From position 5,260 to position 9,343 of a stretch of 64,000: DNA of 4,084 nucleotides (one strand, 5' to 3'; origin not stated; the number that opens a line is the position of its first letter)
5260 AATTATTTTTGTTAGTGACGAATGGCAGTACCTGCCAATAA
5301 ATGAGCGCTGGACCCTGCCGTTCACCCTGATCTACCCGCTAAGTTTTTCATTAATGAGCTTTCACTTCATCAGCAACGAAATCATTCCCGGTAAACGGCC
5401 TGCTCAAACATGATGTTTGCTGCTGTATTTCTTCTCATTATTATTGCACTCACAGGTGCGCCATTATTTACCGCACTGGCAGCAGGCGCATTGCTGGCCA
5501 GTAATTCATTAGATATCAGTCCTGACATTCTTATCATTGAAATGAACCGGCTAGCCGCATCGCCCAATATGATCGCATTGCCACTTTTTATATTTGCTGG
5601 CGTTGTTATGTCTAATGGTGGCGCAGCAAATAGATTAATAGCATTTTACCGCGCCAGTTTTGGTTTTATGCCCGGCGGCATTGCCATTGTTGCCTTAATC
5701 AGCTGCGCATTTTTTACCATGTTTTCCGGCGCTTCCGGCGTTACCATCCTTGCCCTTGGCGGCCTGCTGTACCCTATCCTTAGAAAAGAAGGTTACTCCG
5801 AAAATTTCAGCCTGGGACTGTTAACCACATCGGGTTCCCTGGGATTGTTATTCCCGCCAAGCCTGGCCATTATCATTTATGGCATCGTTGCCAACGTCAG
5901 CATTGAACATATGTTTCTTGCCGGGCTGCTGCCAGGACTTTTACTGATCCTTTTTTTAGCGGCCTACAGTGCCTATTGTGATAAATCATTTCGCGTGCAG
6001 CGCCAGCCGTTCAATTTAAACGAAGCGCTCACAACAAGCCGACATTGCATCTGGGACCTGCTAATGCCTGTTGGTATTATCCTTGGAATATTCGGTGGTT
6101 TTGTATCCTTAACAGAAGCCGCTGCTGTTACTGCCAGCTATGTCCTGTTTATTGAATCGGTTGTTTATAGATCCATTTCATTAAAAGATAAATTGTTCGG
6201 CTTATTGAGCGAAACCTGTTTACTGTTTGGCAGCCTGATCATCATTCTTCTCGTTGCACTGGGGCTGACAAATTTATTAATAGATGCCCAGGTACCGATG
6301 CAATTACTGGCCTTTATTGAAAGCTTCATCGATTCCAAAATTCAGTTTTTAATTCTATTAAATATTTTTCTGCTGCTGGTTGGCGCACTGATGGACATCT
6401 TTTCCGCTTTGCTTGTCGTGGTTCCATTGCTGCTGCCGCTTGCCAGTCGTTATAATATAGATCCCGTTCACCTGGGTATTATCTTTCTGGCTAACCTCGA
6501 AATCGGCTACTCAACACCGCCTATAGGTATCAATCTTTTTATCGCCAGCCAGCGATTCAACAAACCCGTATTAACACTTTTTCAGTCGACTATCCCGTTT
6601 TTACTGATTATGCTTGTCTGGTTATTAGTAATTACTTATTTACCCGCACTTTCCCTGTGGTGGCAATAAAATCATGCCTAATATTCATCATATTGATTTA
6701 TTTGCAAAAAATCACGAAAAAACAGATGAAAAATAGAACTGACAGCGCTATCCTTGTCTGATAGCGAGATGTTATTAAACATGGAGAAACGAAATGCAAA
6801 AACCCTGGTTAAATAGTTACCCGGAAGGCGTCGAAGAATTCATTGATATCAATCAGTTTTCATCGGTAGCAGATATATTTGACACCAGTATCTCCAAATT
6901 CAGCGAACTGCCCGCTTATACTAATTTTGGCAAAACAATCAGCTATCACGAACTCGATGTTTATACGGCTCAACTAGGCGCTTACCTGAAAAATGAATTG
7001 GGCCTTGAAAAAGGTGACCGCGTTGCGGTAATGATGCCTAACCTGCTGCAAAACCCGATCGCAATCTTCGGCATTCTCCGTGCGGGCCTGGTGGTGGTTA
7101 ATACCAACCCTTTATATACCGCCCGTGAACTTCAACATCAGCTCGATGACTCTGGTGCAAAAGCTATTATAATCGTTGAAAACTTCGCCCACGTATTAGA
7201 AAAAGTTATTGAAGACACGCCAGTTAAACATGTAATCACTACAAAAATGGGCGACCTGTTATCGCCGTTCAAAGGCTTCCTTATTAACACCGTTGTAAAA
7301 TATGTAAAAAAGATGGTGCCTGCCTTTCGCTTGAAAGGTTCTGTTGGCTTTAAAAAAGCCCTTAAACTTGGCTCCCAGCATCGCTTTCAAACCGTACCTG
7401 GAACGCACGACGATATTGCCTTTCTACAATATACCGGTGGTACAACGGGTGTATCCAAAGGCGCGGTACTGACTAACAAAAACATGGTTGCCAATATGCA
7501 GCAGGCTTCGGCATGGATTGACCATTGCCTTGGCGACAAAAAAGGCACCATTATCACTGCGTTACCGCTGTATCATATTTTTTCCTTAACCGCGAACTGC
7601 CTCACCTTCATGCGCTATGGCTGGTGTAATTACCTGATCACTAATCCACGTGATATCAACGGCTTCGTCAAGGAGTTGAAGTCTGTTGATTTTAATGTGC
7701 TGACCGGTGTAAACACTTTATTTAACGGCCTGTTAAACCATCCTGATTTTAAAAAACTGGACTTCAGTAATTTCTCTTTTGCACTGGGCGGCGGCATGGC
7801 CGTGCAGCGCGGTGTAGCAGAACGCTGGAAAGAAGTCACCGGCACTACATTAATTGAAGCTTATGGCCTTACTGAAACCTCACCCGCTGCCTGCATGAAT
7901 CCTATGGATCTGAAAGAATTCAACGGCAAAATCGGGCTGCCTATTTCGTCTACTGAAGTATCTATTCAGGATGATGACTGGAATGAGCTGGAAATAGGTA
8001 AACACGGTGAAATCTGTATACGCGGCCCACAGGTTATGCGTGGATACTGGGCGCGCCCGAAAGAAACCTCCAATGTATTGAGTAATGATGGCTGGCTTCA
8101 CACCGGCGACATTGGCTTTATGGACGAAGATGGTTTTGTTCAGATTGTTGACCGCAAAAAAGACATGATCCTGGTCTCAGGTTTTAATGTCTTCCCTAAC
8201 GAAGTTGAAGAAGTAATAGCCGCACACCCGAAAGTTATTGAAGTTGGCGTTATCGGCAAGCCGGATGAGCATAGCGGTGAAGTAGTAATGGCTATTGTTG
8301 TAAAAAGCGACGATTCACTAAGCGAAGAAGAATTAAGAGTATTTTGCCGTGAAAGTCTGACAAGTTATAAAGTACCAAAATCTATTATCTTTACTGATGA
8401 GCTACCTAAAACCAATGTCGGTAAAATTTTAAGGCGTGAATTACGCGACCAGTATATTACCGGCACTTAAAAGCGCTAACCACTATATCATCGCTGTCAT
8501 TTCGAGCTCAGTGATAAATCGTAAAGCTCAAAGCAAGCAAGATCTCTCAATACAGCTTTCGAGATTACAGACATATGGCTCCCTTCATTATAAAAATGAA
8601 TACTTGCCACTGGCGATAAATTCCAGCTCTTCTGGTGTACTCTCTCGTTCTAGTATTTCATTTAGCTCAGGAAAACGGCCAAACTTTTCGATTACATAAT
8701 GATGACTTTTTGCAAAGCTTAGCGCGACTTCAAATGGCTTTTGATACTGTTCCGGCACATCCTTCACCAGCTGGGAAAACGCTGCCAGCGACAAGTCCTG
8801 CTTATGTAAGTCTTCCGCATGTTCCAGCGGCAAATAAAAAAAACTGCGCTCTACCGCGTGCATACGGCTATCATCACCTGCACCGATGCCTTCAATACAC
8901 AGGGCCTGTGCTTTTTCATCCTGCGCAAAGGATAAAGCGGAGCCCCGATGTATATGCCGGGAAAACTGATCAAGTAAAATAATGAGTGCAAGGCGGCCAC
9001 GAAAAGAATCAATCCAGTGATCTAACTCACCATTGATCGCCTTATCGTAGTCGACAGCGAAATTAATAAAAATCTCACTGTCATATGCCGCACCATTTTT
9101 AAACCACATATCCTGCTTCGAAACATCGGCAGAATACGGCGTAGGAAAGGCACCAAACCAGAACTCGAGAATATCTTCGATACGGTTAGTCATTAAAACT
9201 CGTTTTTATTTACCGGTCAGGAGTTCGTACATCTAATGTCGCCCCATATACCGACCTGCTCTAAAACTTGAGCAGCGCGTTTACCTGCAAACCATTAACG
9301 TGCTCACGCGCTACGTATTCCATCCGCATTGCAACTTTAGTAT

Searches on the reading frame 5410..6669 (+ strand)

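Call 44: search_protein_families(library=ncbifam, proteins=[window:5410-6669:+], max_evalue=1e-8)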
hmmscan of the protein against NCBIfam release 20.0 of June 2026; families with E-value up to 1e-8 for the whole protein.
window:5410-6669:+ (419 aa): 3 families
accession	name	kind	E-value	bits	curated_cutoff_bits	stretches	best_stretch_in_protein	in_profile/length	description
TIGR00786.1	dctM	subfamily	2.8e-106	355.7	268.45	1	16-417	1-403/405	TRAP transporter large permease subunit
NF011634.1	PRK15060.1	equivalog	7.3e-48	163.6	800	1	16-414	17-416/425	2,3-diketo-L-gulonate TRAP transporter large permease YiaN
TIGR02123.1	TRAP_fused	subfamily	3.8e-09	35.8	320.65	1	58-388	172-508/615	TRAP transporter fused permease subunit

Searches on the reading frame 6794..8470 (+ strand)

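Call 44: search_protein_families(library=ncbifam, proteins=[window:6794-8470:+], max_evalue=1e-8)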
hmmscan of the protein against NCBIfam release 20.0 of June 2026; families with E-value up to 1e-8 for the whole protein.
window:6794-8470:+ (558 aa): 104 families (the best 25 are shown)
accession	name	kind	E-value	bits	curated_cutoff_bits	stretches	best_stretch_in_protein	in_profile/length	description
NF006442.0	PRK08751.1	equivalog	5.8e-262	870.1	1023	1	2-553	4-557/560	long-chain fatty acid--CoA ligase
NF005463.0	PRK07059.1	subfamily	3e-250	831.4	869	1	1-553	1-555/557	long-chain-fatty-acid--CoA ligase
NF006523.0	PRK08974.1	equivalog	3.4e-250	831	884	1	1-554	1-553/561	long-chain-fatty-acid--CoA ligase FadD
NF004229.0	PRK05677.1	subfamily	6.4e-226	751.2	879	1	3-554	4-555/563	long-chain-fatty-acid--CoA ligase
NF009139.0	PRK12492.1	equivalog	1.6e-217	723.4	1018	1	5-552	6-560/562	long-chain-fatty-acid--CoA ligase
NF004114.0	PRK05605.1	equivalog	5.8e-145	483.8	766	1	2-555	14-570/575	long-chain-fatty-acid--CoA ligase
NF005220.0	PRK06710.1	equivalog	1.7e-129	432.5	1116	1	1-552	3-551/563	long-chain-fatty-acid--CoA ligase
NF004837.0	PRK06187.1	subfamily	6.1e-120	401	476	1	23-556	8-524/531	long-chain-fatty-acid--CoA ligase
NF006181.0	PRK08314.1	subfamily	3.3e-116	388.8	705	1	2-553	4-553/563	long-chain-fatty-acid--CoA ligase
NF004822.0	PRK06178.1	equivalog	2.1e-104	350.2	782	1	23-553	37-566/571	acyl-CoA synthetase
NF006182.0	PRK08316.1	subfamily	3.1e-98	329.5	663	1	22-555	10-518/523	fatty acyl-CoA synthetase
NF009233.0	PRK12583.1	subfamily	5.7e-94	315.5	832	1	24-555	19-551/558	fatty acid CoA ligase family protein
NF005307.0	PRK06839.1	equivalog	8.2e-94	315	748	1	48-553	27-492/496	o-succinylbenzoate--CoA ligase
NF005702.0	PRK07514.1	subfamily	1.9e-92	310.3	558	2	193-554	144-500/506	malonyl-CoA synthase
NF005714.0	PRK07529.1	subfamily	4e-91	306.3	632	1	46-555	61-577/640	acyl-CoA synthetase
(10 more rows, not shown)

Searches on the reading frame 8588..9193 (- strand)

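Call 44: search_protein_families(library=ncbifam, proteins=[window:8588-9193:-], max_evalue=1e-8)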
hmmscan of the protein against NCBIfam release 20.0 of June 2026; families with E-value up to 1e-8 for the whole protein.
window:8588-9193:- (201 aa): 0 families

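Call 48: search_protein_families(library=pfam, proteins=[window:8588-9193:-], max_evalue=0.001)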
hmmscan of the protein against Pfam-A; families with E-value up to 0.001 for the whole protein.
window:8588-9193:- (201 aa): 1 family
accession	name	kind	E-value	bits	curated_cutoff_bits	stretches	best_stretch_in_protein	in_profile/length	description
PF06041.17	DUF924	-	9.4e-57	192.5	27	1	8-196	1-179/180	Bacterial protein of unknown function (DUF924)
